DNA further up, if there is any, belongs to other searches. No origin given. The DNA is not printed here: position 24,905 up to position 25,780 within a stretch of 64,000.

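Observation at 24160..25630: Translationally coupled trio: small TM protein, canonical prepilin-like protein, NDT-like enzyme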

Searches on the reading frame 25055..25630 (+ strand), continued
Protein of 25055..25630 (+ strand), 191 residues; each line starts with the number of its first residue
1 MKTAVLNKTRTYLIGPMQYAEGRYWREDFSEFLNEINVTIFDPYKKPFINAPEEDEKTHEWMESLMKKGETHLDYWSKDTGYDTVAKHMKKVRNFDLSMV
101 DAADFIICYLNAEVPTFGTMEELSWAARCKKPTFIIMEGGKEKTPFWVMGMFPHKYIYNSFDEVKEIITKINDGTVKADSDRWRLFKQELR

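Call 63: fold_search(model_id=the predicted structure, library=pdb)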
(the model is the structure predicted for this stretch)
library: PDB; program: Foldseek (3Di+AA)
matches with E <= 10: 1366; with E <= 0.001: 80
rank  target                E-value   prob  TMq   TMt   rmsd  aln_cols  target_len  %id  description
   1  8pqs_D                3.4e-06  1.00  0.51  0.63   6.7       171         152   16  Nucleoside 2'deoxyribosyltransferase from Chroococcidiopsis thermalis PCC 7203 E88A Mutant (released 2024-02-21)
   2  8pqq_D                3.6e-06  1.00  0.55  0.67   5.1       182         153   15  Nucleoside 2'deoxyribosyltransferase from Chroococcidiopsis thermalis PCC 7203 E88Q Mutant bound to Clofarabine (released 2024-02-21)
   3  9emx_C                6.0e-06  1.00  0.54  0.65   6.5       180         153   16  Nucleoside 2'deoxyribosyltransferase from Chroococcidiopsis thermalis PCC 7203 Double Mutant Y7F A9S bound to Cordycep (released 2025-05-07)
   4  9emw_D                6.7e-06  1.00  0.50  0.61   6.2       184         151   15  Nucleoside 2'deoxyribosyltransferase from Chroococcidiopsis thermalis PCC 7203 Y7F Mutant bound to ImmH-Forodesine (released 2025-05-14)
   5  8pqr_D                9.2e-06  1.00  0.47  0.58   6.0       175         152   16  Nucleoside 2'deoxyribosyltransferase from Chroococcidiopsis thermalis PCC 7203 WT bound to DAD_Immucillin-H (released 2024-02-21)
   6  9emx_B                1.0e-05  1.00  0.52  0.63   6.7       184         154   16  Nucleoside 2'deoxyribosyltransferase from Chroococcidiopsis thermalis PCC 7203 Double Mutant Y7F A9S bound to Cordycep (released 2025-05-07)
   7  9emx_A                1.3e-05  1.00  0.51  0.62   6.9       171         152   16  Nucleoside 2'deoxyribosyltransferase from Chroococcidiopsis thermalis PCC 7203 Double Mutant Y7F A9S bound to Cordycep (released 2025-05-07)
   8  8pqp_A                1.4e-05  1.00  0.51  0.61   6.8       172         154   17  Nucleoside 2'deoxyribosyltransferase from Chroococcidiopsis thermalis PCC 7203 D62N Mutant bound to ImmH-Forodesine (released 2024-02-21)
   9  8pqt_A                1.6e-05  1.00  0.53  0.65   4.3       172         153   16  Nucleoside 2'deoxyribosyltransferase from Chroococcidiopsis thermalis PCC 7203 WT bound to Bis-Tris (released 2024-02-21)
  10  8pqr_A                1.7e-05  1.00  0.53  0.64   5.3       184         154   16  Nucleoside 2'deoxyribosyltransferase from Chroococcidiopsis thermalis PCC 7203 WT bound to DAD_Immucillin-H (released 2024-02-21)
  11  8rh3_A                1.9e-05  1.00  0.55  0.66   5.8       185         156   16  Nucleoside 2'deoxyribosyltransferase from Chroococcidiopsis thermalis PCC 7203 WT bound to Gemcitabine (released 2024-02-21)
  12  8qc0_A                2.1e-05  1.00  0.48  0.60   6.0       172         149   17  Nucleoside 2'deoxyribosyltransferase from Chroococcidiopsis thermalis PCC 7203 WT ribosylated (released 2024-02-21)
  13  8qc0_D                2.5e-05  1.00  0.52  0.64   6.6       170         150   16  Nucleoside 2'deoxyribosyltransferase from Chroococcidiopsis thermalis PCC 7203 WT ribosylated (released 2024-02-21)
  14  8qc0_B                2.5e-05  1.00  0.50  0.61   5.8       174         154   16  Nucleoside 2'deoxyribosyltransferase from Chroococcidiopsis thermalis PCC 7203 WT ribosylated (released 2024-02-21)
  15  8pqq_A                3.4e-05  1.00  0.50  0.61   6.8       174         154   16  Nucleoside 2'deoxyribosyltransferase from Chroococcidiopsis thermalis PCC 7203 E88Q Mutant bound to Clofarabine (released 2024-02-21)
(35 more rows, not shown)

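Call 74: search_protein_families(library=padloc, proteins=[window:25055-25630:+], max_evalue=0.01)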
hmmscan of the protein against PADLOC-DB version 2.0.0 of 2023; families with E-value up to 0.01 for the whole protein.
window:25055-25630:+ (191 aa): 0 families

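Call 80: find_related_loci(query=A4, collection=viral_contigs, flank=3000)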
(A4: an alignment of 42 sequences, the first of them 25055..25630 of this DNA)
Query A4 (191 aa) in viral_contigs; peptide patterns used: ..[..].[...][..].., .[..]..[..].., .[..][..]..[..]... (x = any residue, [..] = any of these).
328 stretches matched a pattern; 255 encode a relative of the query (tblastn E <= 1e-3); the best 80 are kept; 80 distinct loci.
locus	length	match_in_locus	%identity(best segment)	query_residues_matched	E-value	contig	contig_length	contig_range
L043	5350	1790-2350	79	5-191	1e-102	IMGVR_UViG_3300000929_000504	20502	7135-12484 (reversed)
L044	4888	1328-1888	71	5-191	1e-93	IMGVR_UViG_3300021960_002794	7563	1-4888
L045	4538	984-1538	70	5-191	5e-89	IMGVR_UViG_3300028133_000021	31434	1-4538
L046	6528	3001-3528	65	5-191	9e-83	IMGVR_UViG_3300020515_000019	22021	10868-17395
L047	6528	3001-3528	65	5-191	9e-83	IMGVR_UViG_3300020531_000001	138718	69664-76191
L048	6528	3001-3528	65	5-191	9e-83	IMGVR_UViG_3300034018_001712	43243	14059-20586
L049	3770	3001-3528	65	5-191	8e-83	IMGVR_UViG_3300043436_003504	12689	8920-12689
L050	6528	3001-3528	64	5-191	5e-82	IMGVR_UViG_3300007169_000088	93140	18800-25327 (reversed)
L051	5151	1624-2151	63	5-191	1e-80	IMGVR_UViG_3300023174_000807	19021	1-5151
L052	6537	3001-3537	62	2-191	2e-79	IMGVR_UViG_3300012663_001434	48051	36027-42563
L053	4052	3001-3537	60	2-191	1e-77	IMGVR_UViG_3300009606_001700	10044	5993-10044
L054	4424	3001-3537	60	2-191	1e-77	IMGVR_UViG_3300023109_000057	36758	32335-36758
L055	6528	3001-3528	60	5-191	1e-77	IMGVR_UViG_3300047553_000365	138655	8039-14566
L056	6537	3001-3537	61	2-191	2e-77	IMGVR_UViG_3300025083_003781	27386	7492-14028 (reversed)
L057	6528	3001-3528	60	5-191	1e-75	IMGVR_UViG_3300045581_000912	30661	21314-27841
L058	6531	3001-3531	60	5-191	1e-75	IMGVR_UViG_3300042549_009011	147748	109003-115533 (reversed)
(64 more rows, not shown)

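Call 84: search_protein_families(library=pfam, proteins=[L058:2734-2937:+], max_evalue=0.01)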
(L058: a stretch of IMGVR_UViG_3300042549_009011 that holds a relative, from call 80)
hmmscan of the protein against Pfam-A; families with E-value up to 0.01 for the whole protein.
L058:2734-2937:+ (67 aa): 1 family
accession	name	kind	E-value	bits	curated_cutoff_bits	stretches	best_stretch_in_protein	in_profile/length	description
PF07963.17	N_methyl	-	0.0071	16.3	21.2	1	2-16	4-18/27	Prokaryotic N-terminal methylation motif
